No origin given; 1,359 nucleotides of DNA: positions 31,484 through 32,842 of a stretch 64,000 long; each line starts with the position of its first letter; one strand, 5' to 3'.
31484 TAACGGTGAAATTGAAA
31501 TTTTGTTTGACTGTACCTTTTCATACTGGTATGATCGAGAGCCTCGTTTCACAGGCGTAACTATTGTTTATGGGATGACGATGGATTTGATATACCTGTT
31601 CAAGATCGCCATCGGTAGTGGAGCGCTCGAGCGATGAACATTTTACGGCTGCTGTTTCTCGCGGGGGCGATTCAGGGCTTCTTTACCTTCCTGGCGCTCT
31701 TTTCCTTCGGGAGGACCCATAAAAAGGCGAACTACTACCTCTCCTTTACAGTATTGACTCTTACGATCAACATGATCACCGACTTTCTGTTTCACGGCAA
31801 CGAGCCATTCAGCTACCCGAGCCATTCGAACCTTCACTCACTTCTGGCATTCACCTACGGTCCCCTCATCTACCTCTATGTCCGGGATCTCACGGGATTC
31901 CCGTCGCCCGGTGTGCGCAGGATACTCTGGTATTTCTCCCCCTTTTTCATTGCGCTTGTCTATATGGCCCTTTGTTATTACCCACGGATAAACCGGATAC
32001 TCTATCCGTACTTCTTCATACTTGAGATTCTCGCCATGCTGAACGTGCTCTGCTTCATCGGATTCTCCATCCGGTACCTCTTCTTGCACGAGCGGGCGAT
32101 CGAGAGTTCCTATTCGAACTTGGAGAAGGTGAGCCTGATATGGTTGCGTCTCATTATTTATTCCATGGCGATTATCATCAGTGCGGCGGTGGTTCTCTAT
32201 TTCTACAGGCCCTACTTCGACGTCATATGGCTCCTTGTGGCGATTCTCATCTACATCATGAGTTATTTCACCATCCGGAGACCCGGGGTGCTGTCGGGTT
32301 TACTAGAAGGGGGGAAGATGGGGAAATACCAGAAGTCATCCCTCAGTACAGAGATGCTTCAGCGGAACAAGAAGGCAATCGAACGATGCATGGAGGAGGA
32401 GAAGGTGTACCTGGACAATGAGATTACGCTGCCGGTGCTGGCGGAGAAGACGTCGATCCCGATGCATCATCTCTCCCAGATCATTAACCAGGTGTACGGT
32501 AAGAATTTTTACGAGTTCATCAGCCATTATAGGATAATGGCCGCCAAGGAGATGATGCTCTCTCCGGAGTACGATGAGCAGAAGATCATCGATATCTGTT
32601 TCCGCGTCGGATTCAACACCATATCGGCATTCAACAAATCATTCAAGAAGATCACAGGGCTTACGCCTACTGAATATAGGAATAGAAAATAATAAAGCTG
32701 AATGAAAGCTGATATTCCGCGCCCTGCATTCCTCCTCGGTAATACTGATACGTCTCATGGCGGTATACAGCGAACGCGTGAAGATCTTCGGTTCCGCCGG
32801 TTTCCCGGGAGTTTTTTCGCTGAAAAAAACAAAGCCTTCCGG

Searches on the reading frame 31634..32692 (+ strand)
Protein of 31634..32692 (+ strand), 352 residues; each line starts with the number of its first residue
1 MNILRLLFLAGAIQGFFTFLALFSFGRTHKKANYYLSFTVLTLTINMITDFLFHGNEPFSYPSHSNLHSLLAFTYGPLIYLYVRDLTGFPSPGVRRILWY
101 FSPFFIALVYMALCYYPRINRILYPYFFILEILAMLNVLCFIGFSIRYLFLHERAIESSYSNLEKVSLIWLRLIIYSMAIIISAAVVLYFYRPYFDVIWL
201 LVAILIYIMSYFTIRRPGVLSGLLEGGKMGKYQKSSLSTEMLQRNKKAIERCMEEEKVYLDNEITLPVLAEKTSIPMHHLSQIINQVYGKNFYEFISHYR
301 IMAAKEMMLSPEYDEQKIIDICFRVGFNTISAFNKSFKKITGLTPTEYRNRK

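Call 10: search_protein_families(library=pfam, proteins=[window:31634-32692:+])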
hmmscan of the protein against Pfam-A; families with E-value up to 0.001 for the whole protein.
window:31634-32692:+ (352 aa): 2 families
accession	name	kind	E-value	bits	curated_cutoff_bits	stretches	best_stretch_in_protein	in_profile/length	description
PF12833.13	HTH_18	-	5.2e-19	68.8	33.6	1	269-351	1-80/80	Helix-turn-helix domain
PF00165.29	HTH_AraC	-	6.8e-07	29.7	26.6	1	316-350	9-42/42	Bacterial regulatory helix-turn-helix proteins, AraC family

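Call 66: search_protein_families(library=ncbifam, proteins=[window:31634-32692:+], max_evalue=0.001)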
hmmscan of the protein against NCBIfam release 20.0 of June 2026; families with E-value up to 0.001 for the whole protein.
window:31634-32692:+ (352 aa): 21 families
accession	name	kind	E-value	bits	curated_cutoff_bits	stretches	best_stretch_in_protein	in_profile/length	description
NF049932.1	TranspRegBtr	equivalog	6.3e-13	48.1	900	1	243-350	160-264/531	bacillibactin transport transcriptional regulator Btr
NF007243.0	PRK09685.1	equivalog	1.3e-11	44.5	199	1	232-351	190-301/303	transcriptional regulator FeaR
NF047455.1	TF_Staph_AryK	equivalog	1.5e-11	43.3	850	1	240-351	150-258/759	transcriptional regulator AryK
NF006902.0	PRK09393.1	equivalog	4.1e-09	36.1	425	1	235-351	207-321/327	transcriptional regulator FtrA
NF047788.1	TransRegPocR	equivalog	7.1e-09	35.4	500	1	243-351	185-290/296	transcriptional regulator PocR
TIGR04094.1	adjacent_YSIRK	equivalog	7.1e-09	35.1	200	1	247-349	285-383/383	YSIRK-targeted surface antigen transcriptional regulator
NF007633.0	PRK10296.1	equivalog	7.7e-09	35.4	264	1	229-351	158-274/280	transcriptional regulator ChbR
NF052534.1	RzbtTranRegRhrA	equivalog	2e-08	33.8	500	1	261-350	222-309/312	rhizobactin biosynthesis transcriptional regulator RhrA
NF007860.0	PRK10572.1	equivalog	7.2e-08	31.6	208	1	258-351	194-284/292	arabinose operon transcriptional regulator AraC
NF007693.0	PRK10371.1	equivalog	8.8e-08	31.7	253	1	259-350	210-298/309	transcriptional regulator MelR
NF010028.0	PRK13503.1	equivalog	9.3e-08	31.8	288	1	234-350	159-271/278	HTH-type transcriptional activator RhaS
NF007584.0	PRK10219.1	equivalog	1.8e-06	28.2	174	1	251-351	9-106/107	superoxide response transcriptional regulator SoxS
NF012144.2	ramA_TF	equivalog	4.8e-06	27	180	1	260-351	18-106/108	RamA family antibiotic efflux transcriptional regulator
NF049968.1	QhpR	equivalog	8.1e-06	25.2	250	1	288-349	226-284/284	AraC-like transcriptional regulator QhpR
NF050186.1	TransRegGliRPseudo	equivalog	1.2e-05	24.8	570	1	270-351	259-336/338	AraC family transcriptional regulator GliR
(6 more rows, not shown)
